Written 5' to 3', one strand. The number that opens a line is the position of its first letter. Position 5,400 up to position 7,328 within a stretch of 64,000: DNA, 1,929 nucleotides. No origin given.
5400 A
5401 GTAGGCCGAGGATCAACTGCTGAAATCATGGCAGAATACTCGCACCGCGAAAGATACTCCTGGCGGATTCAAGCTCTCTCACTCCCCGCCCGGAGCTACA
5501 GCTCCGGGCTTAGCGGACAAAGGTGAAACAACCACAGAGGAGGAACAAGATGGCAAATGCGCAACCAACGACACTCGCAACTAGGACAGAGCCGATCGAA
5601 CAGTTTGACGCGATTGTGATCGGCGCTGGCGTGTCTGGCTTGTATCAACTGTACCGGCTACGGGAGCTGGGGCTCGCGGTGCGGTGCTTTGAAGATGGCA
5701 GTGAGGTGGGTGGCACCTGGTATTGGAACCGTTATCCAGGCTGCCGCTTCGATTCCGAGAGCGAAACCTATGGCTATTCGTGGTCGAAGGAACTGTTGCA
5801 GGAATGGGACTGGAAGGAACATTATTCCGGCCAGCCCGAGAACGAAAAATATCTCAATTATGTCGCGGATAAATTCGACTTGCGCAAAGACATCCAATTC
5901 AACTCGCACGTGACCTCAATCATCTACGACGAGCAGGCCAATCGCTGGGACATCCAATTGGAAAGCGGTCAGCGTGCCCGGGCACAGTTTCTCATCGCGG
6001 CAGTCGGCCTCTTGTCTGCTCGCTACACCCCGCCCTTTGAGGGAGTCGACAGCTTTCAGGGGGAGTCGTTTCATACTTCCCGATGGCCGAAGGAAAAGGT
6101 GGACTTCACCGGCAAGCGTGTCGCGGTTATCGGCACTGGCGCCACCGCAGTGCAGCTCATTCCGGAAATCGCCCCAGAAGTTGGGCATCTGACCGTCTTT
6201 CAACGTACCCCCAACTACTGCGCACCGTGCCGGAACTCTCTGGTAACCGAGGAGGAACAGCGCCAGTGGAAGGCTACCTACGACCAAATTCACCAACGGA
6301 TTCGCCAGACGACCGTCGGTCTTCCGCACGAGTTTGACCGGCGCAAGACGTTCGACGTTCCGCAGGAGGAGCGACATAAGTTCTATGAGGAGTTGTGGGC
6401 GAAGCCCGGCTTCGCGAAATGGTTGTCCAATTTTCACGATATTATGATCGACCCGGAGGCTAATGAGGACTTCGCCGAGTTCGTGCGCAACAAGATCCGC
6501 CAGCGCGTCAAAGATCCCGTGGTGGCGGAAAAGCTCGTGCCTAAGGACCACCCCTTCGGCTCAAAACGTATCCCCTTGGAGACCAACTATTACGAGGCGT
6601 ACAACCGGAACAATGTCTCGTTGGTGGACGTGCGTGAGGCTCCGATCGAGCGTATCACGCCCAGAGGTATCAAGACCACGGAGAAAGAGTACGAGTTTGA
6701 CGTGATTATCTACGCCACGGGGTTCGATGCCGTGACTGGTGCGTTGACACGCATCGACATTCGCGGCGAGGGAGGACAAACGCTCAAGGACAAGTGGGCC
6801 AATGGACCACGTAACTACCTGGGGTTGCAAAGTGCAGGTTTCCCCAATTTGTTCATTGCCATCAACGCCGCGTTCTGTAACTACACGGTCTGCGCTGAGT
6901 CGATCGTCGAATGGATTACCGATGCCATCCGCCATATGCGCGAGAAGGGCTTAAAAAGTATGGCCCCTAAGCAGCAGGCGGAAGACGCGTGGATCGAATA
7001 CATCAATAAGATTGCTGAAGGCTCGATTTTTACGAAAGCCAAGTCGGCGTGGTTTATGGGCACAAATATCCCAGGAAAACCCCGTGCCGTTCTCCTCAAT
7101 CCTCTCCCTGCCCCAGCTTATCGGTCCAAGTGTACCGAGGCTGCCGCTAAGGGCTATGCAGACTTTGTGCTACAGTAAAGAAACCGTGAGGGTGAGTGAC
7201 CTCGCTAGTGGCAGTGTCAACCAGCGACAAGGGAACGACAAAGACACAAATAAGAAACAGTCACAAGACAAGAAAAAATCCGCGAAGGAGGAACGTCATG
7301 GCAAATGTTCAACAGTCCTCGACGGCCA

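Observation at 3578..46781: Seven type-I Baeyer-Villiger monooxygenase paralogues packed into 43 kb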

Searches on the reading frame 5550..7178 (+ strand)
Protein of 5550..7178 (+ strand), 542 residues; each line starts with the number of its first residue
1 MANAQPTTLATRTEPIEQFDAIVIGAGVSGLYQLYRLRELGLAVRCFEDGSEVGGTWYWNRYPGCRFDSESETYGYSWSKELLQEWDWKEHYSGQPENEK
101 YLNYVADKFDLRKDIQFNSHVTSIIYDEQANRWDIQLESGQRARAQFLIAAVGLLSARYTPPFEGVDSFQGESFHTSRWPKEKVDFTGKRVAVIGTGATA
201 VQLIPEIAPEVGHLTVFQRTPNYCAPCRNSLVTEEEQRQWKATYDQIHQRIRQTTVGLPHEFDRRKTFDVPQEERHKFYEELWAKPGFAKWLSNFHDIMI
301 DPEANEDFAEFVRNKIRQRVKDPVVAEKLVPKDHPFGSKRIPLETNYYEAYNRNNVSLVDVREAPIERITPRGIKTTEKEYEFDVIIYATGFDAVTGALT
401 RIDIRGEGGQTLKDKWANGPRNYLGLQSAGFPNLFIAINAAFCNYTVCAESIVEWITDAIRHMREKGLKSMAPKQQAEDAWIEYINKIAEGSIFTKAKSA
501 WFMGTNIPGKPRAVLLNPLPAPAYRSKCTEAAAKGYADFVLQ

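Call 3: search_protein_families(library=pfam, proteins=[window:5550-7178:+])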
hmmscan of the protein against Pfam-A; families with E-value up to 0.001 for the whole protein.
window:5550-7178:+ (542 aa): 7 families
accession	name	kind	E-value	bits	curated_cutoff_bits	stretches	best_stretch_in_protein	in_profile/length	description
PF00743.25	FMO-like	-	1.1e-18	67.4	22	1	22-210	5-205/532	Flavin-binding monooxygenase-like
PF13738.12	Pyr_redox_3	-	1.5e-11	44.5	30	1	22-221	1-197/305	Pyridine nucleotide-disulphide oxidoreductase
PF07992.20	Pyr_redox_2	-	3.2e-10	40.4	26.1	1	20-224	2-178/291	Pyridine nucleotide-disulphide oxidoreductase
PF13434.12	Lys_Orn_oxgnase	-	7.2e-10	39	21.3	1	91-240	90-242/339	L-lysine 6-monooxygenase/L-ornithine 5-monooxygenase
PF13450.12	NAD_binding_8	-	9.8e-09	35.8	21.9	1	23-73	1-51/68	NAD(P)-binding Rossmann-like domain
PF01266.30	DAO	-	2.4e-06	27.8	27.9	0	20-60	1-42/353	FAD dependent oxidoreductase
PF05834.18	Lycopene_cycl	-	0.00041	20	23.4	1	20-177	1-163/380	Lycopene cyclase protein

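Call 4: search_protein_families(library=ncbifam, proteins=[window:5550-7178:+])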
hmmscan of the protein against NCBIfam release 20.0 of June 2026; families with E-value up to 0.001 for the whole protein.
window:5550-7178:+ (542 aa): 13 families
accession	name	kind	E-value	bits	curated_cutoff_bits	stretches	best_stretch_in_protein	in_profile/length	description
NF045818.1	Neo-PentlctneDsynPtlE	equivalog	6.5e-76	255.7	1100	1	6-493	35-534/587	neopentalenolactone/pentalenolactone D synthase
NF040505.1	ArsO_flavin_mono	equivalog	7.1e-24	84.9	425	1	20-224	2-196/346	ArsO family NAD(P)H-dependent flavin-containing monooxygenase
NF058570.1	trimeth_mono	equivalog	1.2e-12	47.7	675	1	22-200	3-206/443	trimethylamine monooxygenase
NF009410.0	PRK12771.1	subfamily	3.6e-07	29.2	516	0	22-56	142-176/566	NAD(P)-binding protein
TIGR02734.1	crtI_fam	subfamily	1.4e-05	24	238.1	1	21-69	1-49/504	phytoene desaturase family protein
NF009409.0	PRK12770.1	subfamily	9.9e-05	21.5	343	0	177-230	161-216/360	putative glutamate synthase subunit beta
TIGR03197.1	MnmC_Cterm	equivalog_domain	0.0001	21.5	174.2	0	20-54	1-35/400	FAD-dependent 5-carboxymethylaminomethyl-2-thiouridine(34) oxidoreductase MnmC1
NF005560.0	PRK07233.1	equivalog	0.00024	20.1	252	1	22-134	4-95/435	hypothetical protein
NF005548.0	PRK07208.1-4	equivalog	0.00034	19.3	389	1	20-69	5-54/488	hypothetical protein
NF005547.0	PRK07208.1-3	equivalog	0.00047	19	380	1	21-68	7-54/465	hypothetical protein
NF005545.0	PRK07208.1-1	equivalog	0.00058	18.3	451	0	18-87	7-76/504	hypothetical protein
NF042421.1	hydcarot_desat_CrtD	equivalog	0.00069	18.2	500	0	20-71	3-54/487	1-hydroxycarotenoid 3,4-desaturase CrtD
TIGR04018.1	Bthiol_YpdA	hypoth_equivalog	0.00081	18.3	339.9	0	20-224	1-188/316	YpdA family putative bacillithiol disulfide reductase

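Call 6: search_solved_structures(query=window:5550-7178:+, max_evalue=1e-20)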
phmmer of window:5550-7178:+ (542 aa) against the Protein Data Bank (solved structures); distinct sequences matched with E-value up to 1e-20: 34.
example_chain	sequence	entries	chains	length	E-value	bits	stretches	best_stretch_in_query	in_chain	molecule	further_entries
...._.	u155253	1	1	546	2.2e-172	577.5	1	6-541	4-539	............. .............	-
8xg8_A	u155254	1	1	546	1.6e-171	574.7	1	6-541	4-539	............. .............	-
1w4x_A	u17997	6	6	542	2.2e-171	574.2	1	6-541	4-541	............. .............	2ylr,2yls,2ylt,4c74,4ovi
3uov_A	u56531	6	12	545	2.5e-171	574.1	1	18-541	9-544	OTEMO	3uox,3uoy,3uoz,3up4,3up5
8xg9_A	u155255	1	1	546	2.8e-171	573.9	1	6-541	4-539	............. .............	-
4d03_A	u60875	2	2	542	3.3e-171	573.6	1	6-541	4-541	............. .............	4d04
2ylz_A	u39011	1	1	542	4.3e-171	573.2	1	6-541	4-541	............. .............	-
2ylw_A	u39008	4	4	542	5.8e-171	572.8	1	6-541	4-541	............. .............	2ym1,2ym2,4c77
2ylx_A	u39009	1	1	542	2.8e-170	570.6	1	6-541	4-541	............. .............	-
6jdk_A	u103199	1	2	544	2.5e-160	537.7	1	10-541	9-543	Baeyer-Villiger monooxygenase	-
4ap3_A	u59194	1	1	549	1.8e-151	508.5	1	13-540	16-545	STEROID MONOOXYGENASE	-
4ap1_A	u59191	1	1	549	6.9e-151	506.6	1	13-540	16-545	STEROID MONOOXYGENASE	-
4aos_A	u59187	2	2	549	9.1e-151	506.2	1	13-540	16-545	STEROID MONOOXYGENASE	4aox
5m0z_A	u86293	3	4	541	8.3e-140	470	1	17-541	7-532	Cyclohexanone Monooxygenase from Thermocrispum municipale. | Cyclohexanone Monooxygenase from Thermocrispum municipale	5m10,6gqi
7v8o_A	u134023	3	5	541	1.1e-139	469.5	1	17-541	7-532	Cyclohexanone Monooxygenase from Thermocrispum municipale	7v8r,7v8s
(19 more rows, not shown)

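Call 49: search_solved_structures(query=window:5550-7178:+, max_evalue=1e-165, show_alignments=4)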
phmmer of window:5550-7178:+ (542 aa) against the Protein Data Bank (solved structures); distinct sequences matched with E-value up to 1e-165: 9.
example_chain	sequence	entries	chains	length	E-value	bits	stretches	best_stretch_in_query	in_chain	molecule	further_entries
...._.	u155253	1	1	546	2.2e-172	577.5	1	6-541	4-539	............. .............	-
8xg8_A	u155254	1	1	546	1.6e-171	574.7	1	6-541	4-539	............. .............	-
1w4x_A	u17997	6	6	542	2.2e-171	574.2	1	6-541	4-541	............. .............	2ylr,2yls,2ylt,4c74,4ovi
3uov_A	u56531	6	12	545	2.5e-171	574.1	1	18-541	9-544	OTEMO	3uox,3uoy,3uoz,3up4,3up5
8xg9_A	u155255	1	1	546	2.8e-171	573.9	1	6-541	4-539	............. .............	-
4d03_A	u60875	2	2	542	3.3e-171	573.6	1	6-541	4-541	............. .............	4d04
2ylz_A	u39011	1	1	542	4.3e-171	573.2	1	6-541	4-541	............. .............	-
2ylw_A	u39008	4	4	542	5.8e-171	572.8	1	6-541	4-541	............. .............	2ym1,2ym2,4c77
2ylx_A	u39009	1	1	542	2.8e-170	570.6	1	6-541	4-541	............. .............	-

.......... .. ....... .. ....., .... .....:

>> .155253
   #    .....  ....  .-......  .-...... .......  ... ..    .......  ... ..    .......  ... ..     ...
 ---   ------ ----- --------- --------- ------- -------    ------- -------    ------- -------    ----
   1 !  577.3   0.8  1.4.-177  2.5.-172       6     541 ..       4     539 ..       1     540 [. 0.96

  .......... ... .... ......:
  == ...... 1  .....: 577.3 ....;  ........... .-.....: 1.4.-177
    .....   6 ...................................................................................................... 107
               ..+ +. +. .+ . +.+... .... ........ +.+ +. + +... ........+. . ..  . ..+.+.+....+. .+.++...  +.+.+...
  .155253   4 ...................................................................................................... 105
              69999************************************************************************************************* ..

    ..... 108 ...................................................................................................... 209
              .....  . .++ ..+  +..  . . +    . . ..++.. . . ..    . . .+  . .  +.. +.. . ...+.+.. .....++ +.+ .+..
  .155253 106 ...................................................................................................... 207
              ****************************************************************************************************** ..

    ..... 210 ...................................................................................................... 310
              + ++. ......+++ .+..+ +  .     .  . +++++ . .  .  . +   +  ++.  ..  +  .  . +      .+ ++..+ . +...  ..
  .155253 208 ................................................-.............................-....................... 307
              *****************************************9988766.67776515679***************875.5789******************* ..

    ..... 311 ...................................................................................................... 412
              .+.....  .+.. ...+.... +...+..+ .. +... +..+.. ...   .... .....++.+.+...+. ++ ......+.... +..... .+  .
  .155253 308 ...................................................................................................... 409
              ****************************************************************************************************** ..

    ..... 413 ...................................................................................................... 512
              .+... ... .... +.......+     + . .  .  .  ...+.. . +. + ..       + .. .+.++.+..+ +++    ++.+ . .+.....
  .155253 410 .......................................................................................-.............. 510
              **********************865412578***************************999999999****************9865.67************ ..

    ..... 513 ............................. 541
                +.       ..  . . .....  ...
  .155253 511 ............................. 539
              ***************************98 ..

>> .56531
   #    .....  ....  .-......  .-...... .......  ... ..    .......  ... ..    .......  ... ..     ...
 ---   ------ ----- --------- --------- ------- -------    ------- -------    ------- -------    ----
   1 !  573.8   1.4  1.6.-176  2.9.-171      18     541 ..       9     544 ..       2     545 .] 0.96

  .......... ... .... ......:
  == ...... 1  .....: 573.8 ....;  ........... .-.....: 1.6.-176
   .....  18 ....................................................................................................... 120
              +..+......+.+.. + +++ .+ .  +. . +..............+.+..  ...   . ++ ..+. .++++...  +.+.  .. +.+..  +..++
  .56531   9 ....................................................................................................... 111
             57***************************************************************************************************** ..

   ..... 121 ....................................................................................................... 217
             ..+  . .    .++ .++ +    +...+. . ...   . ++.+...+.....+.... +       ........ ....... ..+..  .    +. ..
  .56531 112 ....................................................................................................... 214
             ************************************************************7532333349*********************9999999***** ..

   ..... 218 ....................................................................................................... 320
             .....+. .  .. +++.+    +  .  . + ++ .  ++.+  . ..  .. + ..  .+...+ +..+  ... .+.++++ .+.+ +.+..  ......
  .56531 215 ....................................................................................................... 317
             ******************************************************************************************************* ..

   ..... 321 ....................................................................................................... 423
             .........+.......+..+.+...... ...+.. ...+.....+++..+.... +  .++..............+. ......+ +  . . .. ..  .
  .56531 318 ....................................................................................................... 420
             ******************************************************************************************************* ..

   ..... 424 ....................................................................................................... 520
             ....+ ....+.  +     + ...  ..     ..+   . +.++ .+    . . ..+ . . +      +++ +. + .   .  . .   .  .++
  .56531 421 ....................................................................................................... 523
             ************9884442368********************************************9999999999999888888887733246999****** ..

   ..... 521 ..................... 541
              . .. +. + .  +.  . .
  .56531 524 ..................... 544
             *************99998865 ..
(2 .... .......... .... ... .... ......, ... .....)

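Call 71: search_dna_similar(query=window:5550-7178:+, collection=plasmids, mode=protein, max_evalue=1e-30, max_rows=40)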
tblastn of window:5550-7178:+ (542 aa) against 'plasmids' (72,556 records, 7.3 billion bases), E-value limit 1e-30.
Records with a match: 322; places in all: 540; records where one place covers at least 80% of the query: 272.
Best place of each record, by identity: <60% 322.
By first word of the organism name: Rhodococcus 61; Burkholderia 61; Streptomyces 31; Sphingobium 23; Rhizobium 14; Novosphingobium 11; Sinorhizobium 8; Sulfitobacter 7; Bradyrhizobium 6; Cupriavidus 6; and 56 more.
By predicted mobility (MOB-suite, as given by PLSDB): non-mobilizable 155; mobilizable 90; conjugative 77.
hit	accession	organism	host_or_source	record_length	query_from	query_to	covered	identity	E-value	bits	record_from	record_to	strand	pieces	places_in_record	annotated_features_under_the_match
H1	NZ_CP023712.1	Rhodococcus ruber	cell culture,dyed contaminated landsoil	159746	1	539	99%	49.5%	3e-174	552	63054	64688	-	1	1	NAD(P)/FAD-dependent oxidoreductase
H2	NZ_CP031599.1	Roseovarius indicus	pure culture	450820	13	542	98%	50.2%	5e-176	558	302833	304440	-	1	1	NAD(P)/FAD-dependent oxidoreductase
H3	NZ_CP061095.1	Roseomonas marmotae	Marmota himalayana,pure culture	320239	1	541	100%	48.9%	3e-172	546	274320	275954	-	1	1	NAD(P)/FAD-dependent oxidoreductase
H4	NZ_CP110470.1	Rhodococcus opacus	cell culture,Soil contaminated by oil ...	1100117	8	541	99%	48.8%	7e-162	517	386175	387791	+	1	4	record has no annotation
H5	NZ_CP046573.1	Rhodococcus sp. WAY2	cell culture,bacterial consortium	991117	12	541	98%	49.1%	1e-163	522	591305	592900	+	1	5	NAD(P)/FAD-dependent oxidoreductase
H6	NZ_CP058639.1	Rhodococcus sp. ZPP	cell culture,soil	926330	17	541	97%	49.5%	1e-163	522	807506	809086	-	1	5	NAD(P)/FAD-dependent oxidoreductase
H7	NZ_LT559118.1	Nonomuraea gerenzanensis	-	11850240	16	542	97%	49.0%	1e-161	516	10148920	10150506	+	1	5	none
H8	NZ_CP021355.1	Rhodococcus oxybenzonivorans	river sediment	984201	19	539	96%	49.5%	2e-157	504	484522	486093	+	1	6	NAD(P)/FAD-dependent oxidoreductase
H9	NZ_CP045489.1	Natronorubrum aibiense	single cell,Xinjiang Aibi Salt Lake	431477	18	541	97%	48.8%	4e-172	546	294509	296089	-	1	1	NAD(P)/FAD-dependent oxidoreductase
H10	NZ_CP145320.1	Rhodococcus ruber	-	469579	5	542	99%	47.1%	2e-165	527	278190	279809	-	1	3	NAD(P)/FAD-dependent oxidoreductase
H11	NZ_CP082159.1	Rhodococcus opacus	bacterial isolate,soil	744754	8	541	99%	47.5%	4e-158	506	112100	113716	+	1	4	NAD(P)/FAD-dependent oxidoreductase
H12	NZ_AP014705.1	Methylobacterium aquaticum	-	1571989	2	541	100%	46.8%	4e-156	500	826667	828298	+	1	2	none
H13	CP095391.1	Natribaculum breve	cell culture,saline soil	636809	18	541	97%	48.1%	1e-161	516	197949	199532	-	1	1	none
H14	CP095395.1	Natribaculum longum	cell culture,saline soil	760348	18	541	97%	48.1%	1e-161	516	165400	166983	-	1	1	none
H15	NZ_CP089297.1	Methylobacterium currus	Solanum lycopersicum,single cell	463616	8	542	99%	47.1%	3e-154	495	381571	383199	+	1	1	NAD(P)/FAD-dependent oxidoreductase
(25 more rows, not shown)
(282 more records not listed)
